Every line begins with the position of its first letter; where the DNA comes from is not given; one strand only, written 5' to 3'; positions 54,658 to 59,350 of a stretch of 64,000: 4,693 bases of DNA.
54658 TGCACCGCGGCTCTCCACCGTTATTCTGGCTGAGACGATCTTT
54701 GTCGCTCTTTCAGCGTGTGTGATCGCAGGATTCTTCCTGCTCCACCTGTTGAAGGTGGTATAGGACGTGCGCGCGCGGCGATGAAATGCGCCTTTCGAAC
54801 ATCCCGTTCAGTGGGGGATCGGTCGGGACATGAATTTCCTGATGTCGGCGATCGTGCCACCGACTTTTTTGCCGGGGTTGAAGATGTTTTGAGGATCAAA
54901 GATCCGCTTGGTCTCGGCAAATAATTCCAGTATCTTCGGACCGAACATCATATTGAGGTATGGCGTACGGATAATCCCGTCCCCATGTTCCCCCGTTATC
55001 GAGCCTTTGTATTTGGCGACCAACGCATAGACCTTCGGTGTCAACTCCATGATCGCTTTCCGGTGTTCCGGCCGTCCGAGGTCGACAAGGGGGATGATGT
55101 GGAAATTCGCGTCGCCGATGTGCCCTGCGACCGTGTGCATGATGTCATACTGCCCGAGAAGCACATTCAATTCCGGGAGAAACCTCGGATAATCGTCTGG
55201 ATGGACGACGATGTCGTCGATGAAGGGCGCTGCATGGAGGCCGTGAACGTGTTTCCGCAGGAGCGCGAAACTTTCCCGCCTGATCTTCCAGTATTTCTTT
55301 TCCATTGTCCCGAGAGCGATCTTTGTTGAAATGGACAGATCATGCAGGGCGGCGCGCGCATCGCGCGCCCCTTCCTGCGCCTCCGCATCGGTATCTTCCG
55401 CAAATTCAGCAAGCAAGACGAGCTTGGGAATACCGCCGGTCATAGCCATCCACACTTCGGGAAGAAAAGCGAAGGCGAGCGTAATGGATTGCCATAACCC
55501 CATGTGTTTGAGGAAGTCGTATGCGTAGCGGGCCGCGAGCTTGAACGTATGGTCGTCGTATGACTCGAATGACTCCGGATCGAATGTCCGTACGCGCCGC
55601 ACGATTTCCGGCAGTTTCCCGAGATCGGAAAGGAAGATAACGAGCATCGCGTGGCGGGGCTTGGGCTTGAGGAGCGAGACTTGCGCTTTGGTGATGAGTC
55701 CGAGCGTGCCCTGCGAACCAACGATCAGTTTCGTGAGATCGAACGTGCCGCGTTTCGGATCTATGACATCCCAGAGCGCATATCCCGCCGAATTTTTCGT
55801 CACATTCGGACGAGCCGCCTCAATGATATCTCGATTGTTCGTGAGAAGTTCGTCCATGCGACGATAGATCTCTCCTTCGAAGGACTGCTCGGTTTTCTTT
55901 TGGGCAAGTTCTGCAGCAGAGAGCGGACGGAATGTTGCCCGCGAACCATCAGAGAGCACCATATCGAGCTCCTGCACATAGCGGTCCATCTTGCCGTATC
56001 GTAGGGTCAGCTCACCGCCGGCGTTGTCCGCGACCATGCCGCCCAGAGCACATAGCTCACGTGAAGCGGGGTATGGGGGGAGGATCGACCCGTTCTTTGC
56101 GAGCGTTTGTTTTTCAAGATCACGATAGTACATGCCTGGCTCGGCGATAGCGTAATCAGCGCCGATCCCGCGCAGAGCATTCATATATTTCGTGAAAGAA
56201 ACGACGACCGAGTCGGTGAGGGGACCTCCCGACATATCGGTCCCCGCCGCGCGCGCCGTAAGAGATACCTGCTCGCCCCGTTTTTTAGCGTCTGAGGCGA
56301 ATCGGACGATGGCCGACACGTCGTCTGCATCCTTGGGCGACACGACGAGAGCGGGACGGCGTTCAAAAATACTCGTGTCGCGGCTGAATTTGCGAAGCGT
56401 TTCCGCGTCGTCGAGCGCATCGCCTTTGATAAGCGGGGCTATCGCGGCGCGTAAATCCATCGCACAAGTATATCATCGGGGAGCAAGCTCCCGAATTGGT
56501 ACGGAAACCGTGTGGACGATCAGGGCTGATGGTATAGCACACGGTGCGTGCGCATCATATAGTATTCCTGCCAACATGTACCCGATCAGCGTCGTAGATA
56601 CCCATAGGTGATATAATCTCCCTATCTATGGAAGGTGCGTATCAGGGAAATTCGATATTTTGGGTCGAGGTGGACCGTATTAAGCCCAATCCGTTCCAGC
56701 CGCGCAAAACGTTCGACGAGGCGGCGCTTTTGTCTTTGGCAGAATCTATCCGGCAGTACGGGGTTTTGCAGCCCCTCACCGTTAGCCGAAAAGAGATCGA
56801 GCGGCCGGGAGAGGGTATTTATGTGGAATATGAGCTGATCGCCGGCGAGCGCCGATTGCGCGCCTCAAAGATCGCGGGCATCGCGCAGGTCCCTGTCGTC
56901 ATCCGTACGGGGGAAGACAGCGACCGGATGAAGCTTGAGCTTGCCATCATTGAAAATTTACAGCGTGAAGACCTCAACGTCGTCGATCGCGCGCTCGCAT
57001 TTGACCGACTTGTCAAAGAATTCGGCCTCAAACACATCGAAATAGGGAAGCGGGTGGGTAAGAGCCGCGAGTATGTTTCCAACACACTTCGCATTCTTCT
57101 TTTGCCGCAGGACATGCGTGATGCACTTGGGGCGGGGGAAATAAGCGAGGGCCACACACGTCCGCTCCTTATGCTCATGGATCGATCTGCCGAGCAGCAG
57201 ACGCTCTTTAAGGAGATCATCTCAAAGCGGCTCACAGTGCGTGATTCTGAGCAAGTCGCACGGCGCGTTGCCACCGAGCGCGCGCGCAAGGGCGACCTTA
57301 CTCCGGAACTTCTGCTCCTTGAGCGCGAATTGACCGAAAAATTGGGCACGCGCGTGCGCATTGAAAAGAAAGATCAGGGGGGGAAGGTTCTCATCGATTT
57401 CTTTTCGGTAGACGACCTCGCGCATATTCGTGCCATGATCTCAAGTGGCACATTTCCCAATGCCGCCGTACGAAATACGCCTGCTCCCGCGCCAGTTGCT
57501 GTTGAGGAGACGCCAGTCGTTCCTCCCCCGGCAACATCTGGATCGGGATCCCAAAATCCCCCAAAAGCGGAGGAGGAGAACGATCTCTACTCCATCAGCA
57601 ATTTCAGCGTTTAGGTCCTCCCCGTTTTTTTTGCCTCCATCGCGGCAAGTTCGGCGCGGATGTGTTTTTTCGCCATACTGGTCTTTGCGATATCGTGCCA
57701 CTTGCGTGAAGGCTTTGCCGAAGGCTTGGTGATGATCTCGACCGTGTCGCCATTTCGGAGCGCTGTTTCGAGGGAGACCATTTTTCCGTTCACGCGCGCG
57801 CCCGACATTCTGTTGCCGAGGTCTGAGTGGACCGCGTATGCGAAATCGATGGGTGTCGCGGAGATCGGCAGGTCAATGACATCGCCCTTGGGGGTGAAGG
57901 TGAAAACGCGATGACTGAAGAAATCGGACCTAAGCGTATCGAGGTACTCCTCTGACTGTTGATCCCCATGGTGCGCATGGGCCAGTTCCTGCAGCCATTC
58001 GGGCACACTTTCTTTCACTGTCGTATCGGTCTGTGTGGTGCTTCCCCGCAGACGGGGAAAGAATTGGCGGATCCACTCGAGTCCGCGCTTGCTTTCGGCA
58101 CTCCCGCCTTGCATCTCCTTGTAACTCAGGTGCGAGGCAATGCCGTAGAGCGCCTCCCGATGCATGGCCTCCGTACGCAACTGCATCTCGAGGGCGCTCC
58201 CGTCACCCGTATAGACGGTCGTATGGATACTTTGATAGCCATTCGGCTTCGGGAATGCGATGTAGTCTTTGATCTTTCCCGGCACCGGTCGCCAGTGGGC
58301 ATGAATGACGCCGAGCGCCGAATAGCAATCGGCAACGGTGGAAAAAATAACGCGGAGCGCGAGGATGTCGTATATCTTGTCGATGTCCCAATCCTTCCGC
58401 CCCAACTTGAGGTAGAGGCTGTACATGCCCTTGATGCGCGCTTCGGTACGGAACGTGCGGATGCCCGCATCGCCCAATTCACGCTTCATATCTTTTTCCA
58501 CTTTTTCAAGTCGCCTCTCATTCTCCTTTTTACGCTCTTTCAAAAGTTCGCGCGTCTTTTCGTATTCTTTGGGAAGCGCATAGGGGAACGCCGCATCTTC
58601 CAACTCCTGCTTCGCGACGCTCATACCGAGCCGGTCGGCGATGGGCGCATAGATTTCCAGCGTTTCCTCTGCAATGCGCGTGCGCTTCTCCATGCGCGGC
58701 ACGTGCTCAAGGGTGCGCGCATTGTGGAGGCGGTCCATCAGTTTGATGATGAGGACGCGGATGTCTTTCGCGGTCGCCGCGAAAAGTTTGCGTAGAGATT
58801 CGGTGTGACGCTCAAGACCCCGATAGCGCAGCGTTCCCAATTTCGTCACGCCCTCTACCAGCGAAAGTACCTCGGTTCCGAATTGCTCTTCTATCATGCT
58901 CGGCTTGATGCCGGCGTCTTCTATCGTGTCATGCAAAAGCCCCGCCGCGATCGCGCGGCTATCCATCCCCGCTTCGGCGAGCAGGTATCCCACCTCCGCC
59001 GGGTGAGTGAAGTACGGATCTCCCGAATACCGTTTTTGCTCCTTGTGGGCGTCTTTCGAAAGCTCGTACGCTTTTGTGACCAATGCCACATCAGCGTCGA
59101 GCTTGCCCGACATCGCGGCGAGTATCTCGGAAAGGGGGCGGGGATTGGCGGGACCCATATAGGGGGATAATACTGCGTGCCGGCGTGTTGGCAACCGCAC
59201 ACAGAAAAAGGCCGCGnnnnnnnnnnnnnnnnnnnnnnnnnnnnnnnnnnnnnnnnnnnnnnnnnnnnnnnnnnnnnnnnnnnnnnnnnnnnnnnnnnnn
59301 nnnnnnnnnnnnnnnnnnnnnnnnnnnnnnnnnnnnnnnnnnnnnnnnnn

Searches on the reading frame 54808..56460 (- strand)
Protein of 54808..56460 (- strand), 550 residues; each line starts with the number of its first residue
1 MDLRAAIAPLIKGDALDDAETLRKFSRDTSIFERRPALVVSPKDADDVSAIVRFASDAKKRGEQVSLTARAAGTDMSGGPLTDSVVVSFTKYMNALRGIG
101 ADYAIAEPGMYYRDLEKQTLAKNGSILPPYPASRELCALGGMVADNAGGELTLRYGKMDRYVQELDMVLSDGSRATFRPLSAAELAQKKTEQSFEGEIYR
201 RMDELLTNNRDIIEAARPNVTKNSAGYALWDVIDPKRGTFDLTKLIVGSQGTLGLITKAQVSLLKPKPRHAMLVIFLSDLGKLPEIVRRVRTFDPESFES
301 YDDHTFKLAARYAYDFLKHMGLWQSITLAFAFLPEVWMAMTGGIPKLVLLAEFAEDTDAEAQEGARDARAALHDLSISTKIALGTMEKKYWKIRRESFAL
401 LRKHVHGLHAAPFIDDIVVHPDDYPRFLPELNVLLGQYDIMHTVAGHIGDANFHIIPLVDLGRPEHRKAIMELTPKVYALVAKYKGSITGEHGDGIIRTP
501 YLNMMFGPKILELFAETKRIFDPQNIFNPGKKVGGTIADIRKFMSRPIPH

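Call 8: search_protein_families(library=pfam, max_evalue=0.001, proteins=[window:54808-56460:-])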
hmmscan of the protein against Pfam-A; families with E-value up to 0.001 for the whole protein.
window:54808-56460:- (550 aa): 2 families
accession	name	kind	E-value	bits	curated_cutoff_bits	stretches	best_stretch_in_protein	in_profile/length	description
PF02913.24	FAD-oxidase_C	-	1.2e-41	143.5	21.2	1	272-531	7-247/248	FAD linked oxidases, C-terminal domain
PF01565.28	FAD_binding_4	-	2e-26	92.8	26.4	1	36-174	1-135/139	FAD binding domain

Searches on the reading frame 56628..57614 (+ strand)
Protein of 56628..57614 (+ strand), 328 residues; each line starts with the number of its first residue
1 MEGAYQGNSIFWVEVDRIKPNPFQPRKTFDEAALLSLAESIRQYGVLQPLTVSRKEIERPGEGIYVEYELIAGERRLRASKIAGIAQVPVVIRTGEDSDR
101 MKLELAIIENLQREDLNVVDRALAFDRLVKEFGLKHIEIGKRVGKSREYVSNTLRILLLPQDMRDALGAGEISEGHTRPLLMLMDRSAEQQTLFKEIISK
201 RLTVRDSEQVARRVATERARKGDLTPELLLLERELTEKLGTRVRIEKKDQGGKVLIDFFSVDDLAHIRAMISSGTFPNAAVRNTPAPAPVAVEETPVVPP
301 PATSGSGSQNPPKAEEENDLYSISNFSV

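Call 60: search_protein_families(library=pfam, max_evalue=0.0001, proteins=[window:56628-57614:+])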
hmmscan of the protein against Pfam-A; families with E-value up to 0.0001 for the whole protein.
window:56628-57614:+ (328 aa): 3 families
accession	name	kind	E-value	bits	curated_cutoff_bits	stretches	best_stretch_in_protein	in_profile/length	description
PF17762.8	HTH_ParB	-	1.6e-28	99.3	22.6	1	114-214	1-100/102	ParB HTH domain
PF02195.25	ParB_N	-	1.7e-25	89.3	26.3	1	12-112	5-95/95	ParB N-terminal domain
PF23552.2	ParB_C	-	3.5e-10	39.6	23.8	1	226-269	3-47/50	ParB dimerisation domain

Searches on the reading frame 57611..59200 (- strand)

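Call 8: search_protein_families(library=pfam, max_evalue=0.001, proteins=[window:57611-59200:-])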
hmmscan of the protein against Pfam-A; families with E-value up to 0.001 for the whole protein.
window:57611-59200:- (529 aa): 4 families
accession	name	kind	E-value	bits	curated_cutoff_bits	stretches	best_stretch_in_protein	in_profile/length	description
PF13328.12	HD_4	-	2.2e-41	141.6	27.2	1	44-193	1-155/156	HD domain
PF04607.23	RelA_SpoT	-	3.6e-35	121.1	27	1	255-363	2-111/113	Region found in RelA / SpoT proteins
PF02824.27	TGS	-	1.2e-22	80.1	22.2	1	433-491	2-60/60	TGS domain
PF01966.28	HD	-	2.5e-08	34.6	22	1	63-160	1-115/116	HD domain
